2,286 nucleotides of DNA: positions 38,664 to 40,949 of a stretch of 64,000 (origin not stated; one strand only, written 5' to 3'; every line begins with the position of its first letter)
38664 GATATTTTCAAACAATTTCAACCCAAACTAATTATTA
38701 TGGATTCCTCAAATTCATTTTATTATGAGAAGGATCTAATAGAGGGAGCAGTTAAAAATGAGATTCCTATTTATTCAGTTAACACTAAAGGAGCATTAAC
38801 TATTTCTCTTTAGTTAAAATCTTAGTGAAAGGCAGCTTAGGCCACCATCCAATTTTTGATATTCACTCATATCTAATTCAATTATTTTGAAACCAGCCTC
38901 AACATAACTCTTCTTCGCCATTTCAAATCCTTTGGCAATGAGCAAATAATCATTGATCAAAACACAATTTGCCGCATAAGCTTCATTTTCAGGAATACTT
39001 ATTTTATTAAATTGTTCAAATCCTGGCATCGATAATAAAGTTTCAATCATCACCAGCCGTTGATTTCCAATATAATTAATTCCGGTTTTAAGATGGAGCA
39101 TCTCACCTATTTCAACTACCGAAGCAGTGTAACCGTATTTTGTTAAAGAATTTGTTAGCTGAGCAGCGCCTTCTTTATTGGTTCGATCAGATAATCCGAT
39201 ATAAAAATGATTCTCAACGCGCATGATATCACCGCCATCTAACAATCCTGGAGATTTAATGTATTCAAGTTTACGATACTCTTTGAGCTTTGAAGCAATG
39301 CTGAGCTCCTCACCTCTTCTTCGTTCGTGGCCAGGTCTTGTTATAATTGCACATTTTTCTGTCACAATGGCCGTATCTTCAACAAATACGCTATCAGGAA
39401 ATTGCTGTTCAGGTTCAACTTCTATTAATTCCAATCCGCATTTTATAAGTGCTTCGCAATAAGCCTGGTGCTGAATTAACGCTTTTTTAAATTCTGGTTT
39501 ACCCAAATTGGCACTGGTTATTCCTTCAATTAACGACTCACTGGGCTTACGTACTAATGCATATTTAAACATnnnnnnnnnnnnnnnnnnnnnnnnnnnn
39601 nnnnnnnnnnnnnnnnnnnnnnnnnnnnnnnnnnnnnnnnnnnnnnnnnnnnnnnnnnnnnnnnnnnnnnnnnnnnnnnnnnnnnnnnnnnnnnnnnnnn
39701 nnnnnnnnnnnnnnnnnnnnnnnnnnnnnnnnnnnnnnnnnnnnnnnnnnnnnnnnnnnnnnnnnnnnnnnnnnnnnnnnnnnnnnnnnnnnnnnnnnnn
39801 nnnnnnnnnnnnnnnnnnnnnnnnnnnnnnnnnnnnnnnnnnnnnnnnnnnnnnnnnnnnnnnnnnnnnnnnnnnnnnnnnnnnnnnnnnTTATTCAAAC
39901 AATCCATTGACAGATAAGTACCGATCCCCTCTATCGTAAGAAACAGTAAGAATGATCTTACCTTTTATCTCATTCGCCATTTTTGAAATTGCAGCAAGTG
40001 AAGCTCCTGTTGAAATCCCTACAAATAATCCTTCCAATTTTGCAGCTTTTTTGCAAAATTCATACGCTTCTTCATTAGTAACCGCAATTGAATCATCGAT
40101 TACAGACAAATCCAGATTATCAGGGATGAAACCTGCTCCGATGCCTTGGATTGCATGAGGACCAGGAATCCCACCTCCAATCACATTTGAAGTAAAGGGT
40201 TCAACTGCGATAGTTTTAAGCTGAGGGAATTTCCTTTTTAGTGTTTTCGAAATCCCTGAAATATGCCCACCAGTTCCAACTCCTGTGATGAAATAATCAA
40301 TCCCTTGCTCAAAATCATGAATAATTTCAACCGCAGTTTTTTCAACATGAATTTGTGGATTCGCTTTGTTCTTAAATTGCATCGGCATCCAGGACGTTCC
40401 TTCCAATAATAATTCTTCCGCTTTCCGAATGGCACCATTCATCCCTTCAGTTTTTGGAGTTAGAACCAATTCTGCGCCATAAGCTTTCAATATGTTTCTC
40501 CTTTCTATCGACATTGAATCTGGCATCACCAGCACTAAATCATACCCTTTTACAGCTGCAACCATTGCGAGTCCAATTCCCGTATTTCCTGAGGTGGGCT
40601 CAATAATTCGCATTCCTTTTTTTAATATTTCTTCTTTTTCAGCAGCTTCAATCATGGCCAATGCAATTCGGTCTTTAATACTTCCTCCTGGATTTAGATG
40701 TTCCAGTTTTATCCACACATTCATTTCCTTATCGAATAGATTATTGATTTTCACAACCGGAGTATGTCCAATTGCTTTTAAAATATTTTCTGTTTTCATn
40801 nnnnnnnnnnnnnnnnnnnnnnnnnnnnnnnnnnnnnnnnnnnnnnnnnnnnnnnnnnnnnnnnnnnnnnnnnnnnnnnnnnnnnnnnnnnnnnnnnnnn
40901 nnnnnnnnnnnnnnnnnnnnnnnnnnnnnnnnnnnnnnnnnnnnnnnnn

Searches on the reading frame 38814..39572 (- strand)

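Call 3: search_protein_families(library=ncbifam, proteins=[window:38814-39572:-])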
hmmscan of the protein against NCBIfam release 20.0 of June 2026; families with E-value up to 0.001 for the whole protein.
window:38814-39572:- (252 aa): 7 families
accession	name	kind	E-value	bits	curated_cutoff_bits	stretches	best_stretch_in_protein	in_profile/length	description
NF045658.1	DiMArgaseDdah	equivalog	5.4e-90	301.6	450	1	1-252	1-254/254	dimethylargininase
NF045660.1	DiMthArgaseDdahStm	equivalog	7e-55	186.5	340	1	5-251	2-248/249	dimethylargininase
NF052232.1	Arg_dihydro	equivalog_domain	2.7e-11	43.2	450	1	19-251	23-266/266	arginine dihydrolase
NF045659.1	DiMArgaseDdahMtb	equivalog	8.3e-11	41.6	300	1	29-250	53-281/283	dimethylargininase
NF052231.1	bifunc_ArgZ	exception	1.5e-10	39.9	1025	1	18-251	24-268/696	bifunctional arginine dihydrolase/ornithine cyclodeaminase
NF002381.0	PRK01388.1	subfamily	2.2e-05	23.5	414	1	103-163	206-272/405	arginine deiminase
TIGR01078.1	arcA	equivalog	0.00022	20.1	489.1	0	111-175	213-284/408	arginine deiminase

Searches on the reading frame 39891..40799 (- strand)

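Call 3: search_protein_families(library=ncbifam, proteins=[window:39891-40799:-])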
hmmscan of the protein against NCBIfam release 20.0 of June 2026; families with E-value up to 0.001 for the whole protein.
window:39891-40799:- (302 aa): 36 families (the best 25 are shown)
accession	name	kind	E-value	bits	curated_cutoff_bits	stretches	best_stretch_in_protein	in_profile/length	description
TIGR01139.1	cysK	equivalog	1.1e-119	399.1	350.95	1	8-298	3-296/298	cysteine synthase A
TIGR01136.1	cysKM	subfamily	1.3e-116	389.1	344.15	1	7-297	2-296/299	cysteine synthase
NF007989.0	PRK10717.1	equivalog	7.5e-86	288.2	387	1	3-296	5-314/334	cysteine synthase A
NF008735.0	PRK11761.1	equivalog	2e-82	276.8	413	1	2-298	2-292/296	cysteine synthase CysM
TIGR01138.1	cysM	equivalog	3.1e-80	269.8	394.2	1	6-297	2-287/290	cysteine synthase B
TIGR01137.1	cysta_beta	equivalog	4.4e-79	266.3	510.25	1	4-296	3-307/457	cystathionine beta-synthase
TIGR03945.1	PLP_SbnA_fam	equivalog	1.9e-69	234.1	349.95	1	6-296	1-296/304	2,3-diaminopropionate biosynthesis protein SbnA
NF053679.1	CysteaSynCapA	equivalog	4.4e-55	186.8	600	1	3-296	7-316/329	cysteate synthase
NF005292.0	PRK06815.1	equivalog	7.6e-21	74.5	371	1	8-284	17-300/320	threonine/serine dehydratase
NF006094.0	PRK08246.1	subfamily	6.3e-19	68.5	331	1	4-205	15-204/310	serine/threonine dehydratase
TIGR01127.1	ilvA_1Cterm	equivalog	3e-18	66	378.75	1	26-201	15-183/380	threonine ammonia-lyase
TIGR01124.1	ilvA_2Cterm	equivalog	4.9e-18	65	411.3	1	6-207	11-207/499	threonine ammonia-lyase, biosynthetic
NF006389.0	PRK08638.1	equivalog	4.3e-16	58.8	453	1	5-200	20-209/333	bifunctional threonine ammonia-lyase/L-serine ammonia-lyase TdcB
NF006390.0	PRK08639.1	equivalog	8.6e-16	57.9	421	1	4-204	17-215/418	threonine ammonia-lyase IlvA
NF006674.0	PRK09224.1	subfamily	1.4e-15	57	577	1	10-208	23-216/508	threonine ammonia-lyase IlvA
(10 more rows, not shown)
